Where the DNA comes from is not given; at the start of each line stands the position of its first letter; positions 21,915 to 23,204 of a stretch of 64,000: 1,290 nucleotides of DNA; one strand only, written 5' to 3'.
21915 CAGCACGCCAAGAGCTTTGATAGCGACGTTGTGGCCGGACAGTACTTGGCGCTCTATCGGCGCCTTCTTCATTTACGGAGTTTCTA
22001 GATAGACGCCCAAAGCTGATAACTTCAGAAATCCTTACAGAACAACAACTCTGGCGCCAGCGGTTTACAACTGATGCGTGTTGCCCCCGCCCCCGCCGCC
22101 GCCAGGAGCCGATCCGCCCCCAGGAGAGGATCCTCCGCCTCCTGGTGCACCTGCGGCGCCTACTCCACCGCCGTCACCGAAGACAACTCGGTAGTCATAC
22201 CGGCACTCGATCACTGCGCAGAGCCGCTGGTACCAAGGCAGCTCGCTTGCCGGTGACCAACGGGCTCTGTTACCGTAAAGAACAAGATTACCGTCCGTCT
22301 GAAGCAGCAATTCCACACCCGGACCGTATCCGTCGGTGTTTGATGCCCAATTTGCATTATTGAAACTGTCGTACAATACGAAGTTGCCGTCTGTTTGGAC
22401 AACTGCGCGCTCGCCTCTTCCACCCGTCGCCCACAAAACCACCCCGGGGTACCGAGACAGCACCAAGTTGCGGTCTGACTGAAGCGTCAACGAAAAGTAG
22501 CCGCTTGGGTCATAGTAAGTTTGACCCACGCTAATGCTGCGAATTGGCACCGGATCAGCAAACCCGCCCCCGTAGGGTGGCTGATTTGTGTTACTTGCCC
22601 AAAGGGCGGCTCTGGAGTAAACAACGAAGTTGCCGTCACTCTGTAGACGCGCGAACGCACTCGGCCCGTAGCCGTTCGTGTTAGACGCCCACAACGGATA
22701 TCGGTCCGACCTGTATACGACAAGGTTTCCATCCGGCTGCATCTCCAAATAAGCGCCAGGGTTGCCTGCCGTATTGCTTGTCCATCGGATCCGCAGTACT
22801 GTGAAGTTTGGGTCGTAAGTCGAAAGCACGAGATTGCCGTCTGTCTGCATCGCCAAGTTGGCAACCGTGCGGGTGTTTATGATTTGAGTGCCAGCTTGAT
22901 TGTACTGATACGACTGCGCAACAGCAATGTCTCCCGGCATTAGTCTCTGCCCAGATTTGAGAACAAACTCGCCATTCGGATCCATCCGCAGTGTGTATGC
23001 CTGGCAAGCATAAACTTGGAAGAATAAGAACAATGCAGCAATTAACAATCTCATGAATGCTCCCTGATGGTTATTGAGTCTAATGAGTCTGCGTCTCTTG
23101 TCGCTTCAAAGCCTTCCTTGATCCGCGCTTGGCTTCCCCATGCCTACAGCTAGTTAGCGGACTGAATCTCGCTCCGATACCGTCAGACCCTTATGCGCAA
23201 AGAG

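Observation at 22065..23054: LlpA-like tandem lectin (candidate lectin-like bacteriocin) embedded in a heptose-glycan locus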

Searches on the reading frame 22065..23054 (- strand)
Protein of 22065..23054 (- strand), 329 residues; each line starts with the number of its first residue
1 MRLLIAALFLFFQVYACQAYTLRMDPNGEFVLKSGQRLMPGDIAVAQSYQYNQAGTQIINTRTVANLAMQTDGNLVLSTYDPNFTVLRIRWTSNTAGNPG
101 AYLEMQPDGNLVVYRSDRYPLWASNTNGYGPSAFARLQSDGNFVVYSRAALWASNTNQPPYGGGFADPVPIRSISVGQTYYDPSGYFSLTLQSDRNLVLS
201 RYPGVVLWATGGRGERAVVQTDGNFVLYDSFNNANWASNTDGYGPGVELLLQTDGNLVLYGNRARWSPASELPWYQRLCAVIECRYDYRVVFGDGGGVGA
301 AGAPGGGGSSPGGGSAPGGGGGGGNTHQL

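Call 3: search_protein_families(library=pfam, proteins=[window:22065-23054:-], max_evalue=1)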
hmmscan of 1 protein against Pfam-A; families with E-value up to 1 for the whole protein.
window:22065-23054:- (329 aa): 1 family
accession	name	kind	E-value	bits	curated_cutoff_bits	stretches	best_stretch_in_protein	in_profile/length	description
PF01453.30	B_lectin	-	2.6e-12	47.6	32.4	2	101-154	17-75/105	D-mannose binding lectin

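Call 4: search_protein_families(library=ncbifam, proteins=[window:22065-23054:-], max_evalue=1)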
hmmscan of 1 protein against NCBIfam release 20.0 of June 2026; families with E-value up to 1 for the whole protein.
window:22065-23054:- (329 aa): 1 family
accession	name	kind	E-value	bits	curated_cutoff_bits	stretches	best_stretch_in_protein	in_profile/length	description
NF033557.1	LLB_putidacin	subfamily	2.6e-38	132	275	2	66-159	160-247/274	putidacin L1 family lectin-like bacteriocin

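Call 5: search_solved_structures(query=window:22065-23054:-, max_evalue=1, show_alignments=3)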
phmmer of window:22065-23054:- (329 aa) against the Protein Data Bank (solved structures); distinct sequences matched with E-value up to 1: 42.
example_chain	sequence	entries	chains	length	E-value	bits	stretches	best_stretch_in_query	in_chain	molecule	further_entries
1jpc_A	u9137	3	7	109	4.8e-21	78.6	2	69-157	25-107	AGGLUTININ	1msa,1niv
9pxi_F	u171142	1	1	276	7.3e-20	74.7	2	131-259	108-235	Pyocin L1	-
4le7_A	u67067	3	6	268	1.4e-19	73.8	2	131-259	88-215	Pyocin L1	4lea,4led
9pxj_F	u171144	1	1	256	3.6e-18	69.2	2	131-266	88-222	Pyocin L2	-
1npl_A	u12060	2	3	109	2.1e-17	66.6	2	101-157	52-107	PROTEIN (AGGLUTININ) | Agglutinin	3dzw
8a9m_A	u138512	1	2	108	2.6e-17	66.3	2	100-157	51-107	Agglutinin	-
3m7h_A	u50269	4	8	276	3.6e-15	59.3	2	64-161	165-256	Putidacin L1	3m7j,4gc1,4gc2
1dlp_A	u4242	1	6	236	1.4e-14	57.3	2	186-262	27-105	LECTIN SCAFET PRECURSOR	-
1xd6_A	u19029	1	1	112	1.7e-14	57.1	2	100-159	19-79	gastrodianin-4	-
1xd5_A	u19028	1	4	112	5.5e-14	55.4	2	99-159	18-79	antifungal protein GAFP-1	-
4oit_A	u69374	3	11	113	9.8e-13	51.3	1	177-266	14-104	LysM domain protein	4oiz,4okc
1kj1_D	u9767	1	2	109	1.2e-11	47.6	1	187-267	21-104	lectin II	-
3a0c_A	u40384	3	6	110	1.4e-11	47.5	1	212-267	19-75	Mannose/sialic acid-binding lectin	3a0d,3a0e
4h3o_A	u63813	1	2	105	1.5e-11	47.4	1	211-263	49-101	Lectin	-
1bwu_Q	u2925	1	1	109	1.5e-11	47.4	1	187-267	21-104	PROTEIN (AGGLUTININ)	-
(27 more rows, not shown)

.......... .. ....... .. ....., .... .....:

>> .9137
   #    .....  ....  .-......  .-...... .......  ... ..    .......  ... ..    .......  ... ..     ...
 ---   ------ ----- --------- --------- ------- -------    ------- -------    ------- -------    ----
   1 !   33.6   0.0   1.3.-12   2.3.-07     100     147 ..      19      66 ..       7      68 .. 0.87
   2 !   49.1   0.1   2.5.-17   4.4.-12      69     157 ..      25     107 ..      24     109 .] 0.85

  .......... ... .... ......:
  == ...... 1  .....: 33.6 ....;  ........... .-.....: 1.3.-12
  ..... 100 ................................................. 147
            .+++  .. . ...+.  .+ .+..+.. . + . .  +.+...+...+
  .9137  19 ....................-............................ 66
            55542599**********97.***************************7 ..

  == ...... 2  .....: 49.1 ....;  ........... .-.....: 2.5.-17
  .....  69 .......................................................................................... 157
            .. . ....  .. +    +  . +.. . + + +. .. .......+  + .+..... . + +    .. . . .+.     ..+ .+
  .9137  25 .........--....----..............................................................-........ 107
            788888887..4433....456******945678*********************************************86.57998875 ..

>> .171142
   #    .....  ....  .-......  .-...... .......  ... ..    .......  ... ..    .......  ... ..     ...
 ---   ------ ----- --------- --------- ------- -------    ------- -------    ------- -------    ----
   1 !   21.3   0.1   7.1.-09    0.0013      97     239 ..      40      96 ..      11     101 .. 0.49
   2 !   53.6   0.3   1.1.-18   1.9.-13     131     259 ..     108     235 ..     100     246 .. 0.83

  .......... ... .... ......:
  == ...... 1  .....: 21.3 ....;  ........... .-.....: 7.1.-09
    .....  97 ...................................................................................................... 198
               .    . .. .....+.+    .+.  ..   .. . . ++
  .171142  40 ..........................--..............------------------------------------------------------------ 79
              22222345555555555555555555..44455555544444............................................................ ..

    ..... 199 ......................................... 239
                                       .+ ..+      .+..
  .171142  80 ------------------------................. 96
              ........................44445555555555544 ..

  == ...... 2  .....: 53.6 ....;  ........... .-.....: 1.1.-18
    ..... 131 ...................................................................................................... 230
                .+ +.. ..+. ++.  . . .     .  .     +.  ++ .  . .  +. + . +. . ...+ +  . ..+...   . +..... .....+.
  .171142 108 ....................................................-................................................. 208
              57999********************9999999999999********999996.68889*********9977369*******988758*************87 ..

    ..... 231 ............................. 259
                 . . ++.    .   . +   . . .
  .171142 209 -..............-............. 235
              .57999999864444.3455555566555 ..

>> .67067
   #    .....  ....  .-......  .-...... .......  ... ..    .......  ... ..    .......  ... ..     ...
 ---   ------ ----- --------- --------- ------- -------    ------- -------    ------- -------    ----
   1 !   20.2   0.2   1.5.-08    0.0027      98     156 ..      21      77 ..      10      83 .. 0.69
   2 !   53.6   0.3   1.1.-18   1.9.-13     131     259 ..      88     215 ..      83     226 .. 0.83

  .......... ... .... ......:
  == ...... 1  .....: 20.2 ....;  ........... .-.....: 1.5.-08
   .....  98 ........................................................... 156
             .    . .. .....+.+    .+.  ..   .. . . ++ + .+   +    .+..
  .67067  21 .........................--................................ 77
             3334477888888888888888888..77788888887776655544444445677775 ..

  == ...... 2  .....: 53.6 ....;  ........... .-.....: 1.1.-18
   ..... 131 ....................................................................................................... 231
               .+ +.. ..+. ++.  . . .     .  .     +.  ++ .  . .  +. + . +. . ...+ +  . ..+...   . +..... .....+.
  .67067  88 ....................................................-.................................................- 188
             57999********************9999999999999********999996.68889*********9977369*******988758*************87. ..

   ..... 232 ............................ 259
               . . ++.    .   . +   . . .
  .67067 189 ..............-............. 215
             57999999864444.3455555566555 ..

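Call 10: find_homologous_proteins(query=window:22065-23054:-, max_evalue=0.001)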
Query window:22065-23054:- (329 aa): 2256 proteins with E <= 0.001 among 8000 candidates; the best 120 are listed.
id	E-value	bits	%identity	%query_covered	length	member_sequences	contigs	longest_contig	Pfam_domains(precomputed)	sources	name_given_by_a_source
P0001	1.3e-220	750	100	100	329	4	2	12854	PF01453.31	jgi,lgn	jgi:uncharacterized membrane protein YgcG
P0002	1.7e-95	338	58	88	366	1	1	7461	PF01453.31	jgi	jgi:hypothetical protein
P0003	2.0e-95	338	58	82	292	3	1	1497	PF01453.31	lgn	-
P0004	7.8e-93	330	55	88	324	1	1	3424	PF01453.31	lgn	-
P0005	1.2e-85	306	55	88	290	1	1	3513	PF01453.31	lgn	-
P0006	3.2e-69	252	40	56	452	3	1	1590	PF24018.2,PF01453.31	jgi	-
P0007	2.9e-64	236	41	63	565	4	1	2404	PF24018.2,PF01453.31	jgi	jgi:hypothetical protein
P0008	8.8e-62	227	45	70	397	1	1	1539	PF01453.31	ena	-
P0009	4.0e-59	219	42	87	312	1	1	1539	PF01453.31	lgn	-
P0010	3.0e-55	206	42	63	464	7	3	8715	PF01453.31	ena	-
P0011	9.5e-55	204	40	71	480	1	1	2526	PF01453.31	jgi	jgi:exopolysaccharide biosynthesis protein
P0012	2.3e-52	196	32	67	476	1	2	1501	PF27124.1,PF24018.2,PF01453.31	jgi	-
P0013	4.2e-52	196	42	51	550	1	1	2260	PF18346.8,PF01453.31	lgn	-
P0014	1.7e-51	194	36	80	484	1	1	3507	PF13360.14,PF01453.31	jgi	jgi:hypothetical protein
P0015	2.5e-51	193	46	59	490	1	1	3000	PF01453.31,PF08924.18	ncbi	-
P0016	1.7e-50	190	39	70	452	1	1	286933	PF01453.31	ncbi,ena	-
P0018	2.4e-49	187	41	72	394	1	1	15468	PF01453.31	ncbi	ncbi:MAG: hypothetical protein ACRDP6_39870 [Actinoallomurus sp.]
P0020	6.7e-49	185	38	65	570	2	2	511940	PF01453.31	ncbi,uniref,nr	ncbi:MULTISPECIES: hypothetical protein [unclassified Rathayibacter]|uniref:hypothetical protein n=1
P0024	6.2e-47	179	41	60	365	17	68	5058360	PF04525.20,PF13570.14,PF01453.31,PF24998.2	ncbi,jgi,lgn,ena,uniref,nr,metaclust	ncbi:hypothetical protein H3Z85_01015 [Chryseobacterium indologenes]|uniref:Uncharacterized protein 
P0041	3.8e-43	166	45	61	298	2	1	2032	PF01453.31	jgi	jgi:hypothetical protein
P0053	4.0e-40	156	41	62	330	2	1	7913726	PF01453.31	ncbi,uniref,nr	ncbi:hypothetical protein [Kitasatospora fiedleri]|uniref:hypothetical protein n=1 Tax=Kitasatospora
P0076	7.7e-37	145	34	67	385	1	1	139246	PF13570.14,PF01453.31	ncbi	ncbi:alpha-D-mannose-specific plant lectin, partial [Acephala macrosclerotiorum]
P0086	4.8e-36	143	36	73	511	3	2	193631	PF00877.26,PF01453.31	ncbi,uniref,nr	ncbi:NlpC/P60 family protein [Cellulomonas denverensis]|uniref:Bulb-type lectin domain-containing pr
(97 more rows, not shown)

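Call 12: find_encoding_contigs(protein=P0001, flank=10000, max_places=6)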
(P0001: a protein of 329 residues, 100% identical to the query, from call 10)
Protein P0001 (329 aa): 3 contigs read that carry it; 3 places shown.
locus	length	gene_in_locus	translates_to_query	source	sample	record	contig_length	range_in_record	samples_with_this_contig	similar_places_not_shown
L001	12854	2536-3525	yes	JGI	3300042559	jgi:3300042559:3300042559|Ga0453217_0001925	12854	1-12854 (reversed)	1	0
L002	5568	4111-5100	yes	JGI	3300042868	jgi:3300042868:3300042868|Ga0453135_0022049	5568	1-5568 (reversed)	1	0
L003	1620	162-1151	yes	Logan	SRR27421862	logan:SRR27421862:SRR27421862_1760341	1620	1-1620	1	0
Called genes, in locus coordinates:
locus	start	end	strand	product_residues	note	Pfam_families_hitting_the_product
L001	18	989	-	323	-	PF06574:FAD_syn, PF01687:Flavokinase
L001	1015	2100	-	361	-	PF13439:Glyco_transf_4 (weak), PF00534:Glycos_transf_1, PF13692:Glyco_trans_1_4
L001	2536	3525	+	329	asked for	PF01453:B_lectin (faint)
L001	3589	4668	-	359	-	PF13439:Glyco_transf_4 (weak), PF00534:Glycos_transf_1, PF13692:Glyco_trans_1_4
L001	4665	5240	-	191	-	PF13419:HAD_2 (faint), PF13242:Hydrolase_like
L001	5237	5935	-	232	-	PF00483:NTP_transferase, PF12804:NTP_transf_3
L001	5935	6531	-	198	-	PF13580:SIS_2, PF01380:SIS (weak)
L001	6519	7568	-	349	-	PF00288:GHMP_kinases_N, PF08544:GHMP_kinases_C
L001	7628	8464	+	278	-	PF18922:DUF5672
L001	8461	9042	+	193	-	PF08241:Methyltransf_11 (faint)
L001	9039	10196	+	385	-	PF13524:Glyco_trans_1_2 (weak), PF00534:Glycos_transf_1 (weak)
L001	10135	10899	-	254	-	PF00849:PseudoU_synth_2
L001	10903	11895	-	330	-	PF03576:Peptidase_S58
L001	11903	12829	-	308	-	PF02770:Acyl-CoA_dh_M, PF00441:Acyl-CoA_dh_1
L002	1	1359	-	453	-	?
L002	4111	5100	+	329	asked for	PF01453:B_lectin (faint)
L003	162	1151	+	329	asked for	PF01453:B_lectin (faint)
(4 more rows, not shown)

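Call 13: find_encoding_contigs(protein=P0002, flank=10000)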
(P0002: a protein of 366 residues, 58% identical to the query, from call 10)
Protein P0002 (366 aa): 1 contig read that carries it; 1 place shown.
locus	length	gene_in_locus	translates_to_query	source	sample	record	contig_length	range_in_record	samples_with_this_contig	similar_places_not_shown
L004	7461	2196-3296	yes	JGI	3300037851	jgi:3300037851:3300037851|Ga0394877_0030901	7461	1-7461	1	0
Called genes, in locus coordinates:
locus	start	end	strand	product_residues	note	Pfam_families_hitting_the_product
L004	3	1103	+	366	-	PF01494:FAD_binding_3 (weak), PF04820:Trp_halogenase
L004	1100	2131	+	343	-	PF21168:FkbO_Hyg5-like_N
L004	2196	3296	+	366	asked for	PF01453:B_lectin (faint)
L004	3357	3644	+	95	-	-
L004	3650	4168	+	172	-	-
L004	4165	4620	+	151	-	-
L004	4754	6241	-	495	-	PF14691:Fer4_20, PF02826:2-Hacid_dh_C (faint), PF01946:Thi4 (faint), PF01494:FAD_binding_3 (weak), PF03486:HI0933_like (faint), PF07992:Pyr_redox_2, PF13450:NAD_binding_8, PF00070:Pyr_redox (weak), +2 more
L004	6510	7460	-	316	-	?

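Call 14: find_encoding_contigs(protein=P0004, flank=10000)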
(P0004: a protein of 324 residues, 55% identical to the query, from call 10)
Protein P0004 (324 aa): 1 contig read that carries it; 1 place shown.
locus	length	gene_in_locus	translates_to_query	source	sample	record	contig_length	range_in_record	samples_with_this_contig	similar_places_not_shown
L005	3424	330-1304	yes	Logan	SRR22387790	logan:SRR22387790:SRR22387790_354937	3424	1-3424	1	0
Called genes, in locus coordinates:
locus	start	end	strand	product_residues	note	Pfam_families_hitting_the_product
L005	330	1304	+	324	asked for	PF01453:B_lectin (weak)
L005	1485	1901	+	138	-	PF02823:ATP-synt_DE_N, PF00401:ATP-synt_DE (weak)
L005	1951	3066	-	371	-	PF06144:DNA_pol3_delta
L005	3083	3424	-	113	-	?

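Call 15: find_encoding_contigs(protein=P0005, flank=10000)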
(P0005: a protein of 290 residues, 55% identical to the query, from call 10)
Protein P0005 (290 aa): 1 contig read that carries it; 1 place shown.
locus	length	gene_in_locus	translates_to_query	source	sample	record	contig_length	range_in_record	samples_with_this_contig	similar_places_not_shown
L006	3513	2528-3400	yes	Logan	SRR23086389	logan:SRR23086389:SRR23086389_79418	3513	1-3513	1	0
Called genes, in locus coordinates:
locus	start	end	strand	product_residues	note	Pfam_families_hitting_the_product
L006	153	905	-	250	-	PF08238:Sel1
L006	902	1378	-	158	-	-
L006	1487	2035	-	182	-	-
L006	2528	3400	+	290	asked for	PF01453:B_lectin (faint)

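Call 29: predict_structure(alignment_id=A2)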
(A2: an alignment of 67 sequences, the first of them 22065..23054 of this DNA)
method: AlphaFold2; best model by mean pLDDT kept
length: 329 residues; sequences in the alignment: 67
mean_pLDDT: 80.2   pTM: 0.64
mean pLDDT of the five models: 80.2, 79.9, 79.5, 78.7, 78.5
residues with pLDDT >= 90: 163; 70-90: 70; 50-70: 54; < 50: 42
segments of 3 or more residues with pLDDT < 50: 161-164, 293-309, 313-315, 317-329
pLDDT, mean of each block of 10 residues (from residue 1): 61 54 81 96 91 83 94 96 88 98 98 98 95 93 89 78 65 97 90 97 91 95 95 94 85 84 61 60 53 48 45 46 39
secondary structure, 60 per line:
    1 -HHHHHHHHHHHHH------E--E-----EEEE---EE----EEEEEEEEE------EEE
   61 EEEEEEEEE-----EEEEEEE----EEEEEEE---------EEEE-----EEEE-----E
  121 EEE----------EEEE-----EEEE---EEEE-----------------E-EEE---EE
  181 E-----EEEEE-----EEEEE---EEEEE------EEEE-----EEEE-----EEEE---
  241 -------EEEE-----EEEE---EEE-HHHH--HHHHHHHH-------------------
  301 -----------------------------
elements in order: H2-14 E30-33 E43-51 E58-69 E75-81 E86-92 E102-105 E111-114 E120-123 E134-137 E143-146 E150-153 E173-175 E179-181 E187-191 E197-201 E205-209 E216-219 E225-228 E234-237 E248-251 E257-260 E264-266 H268-271 H274-281
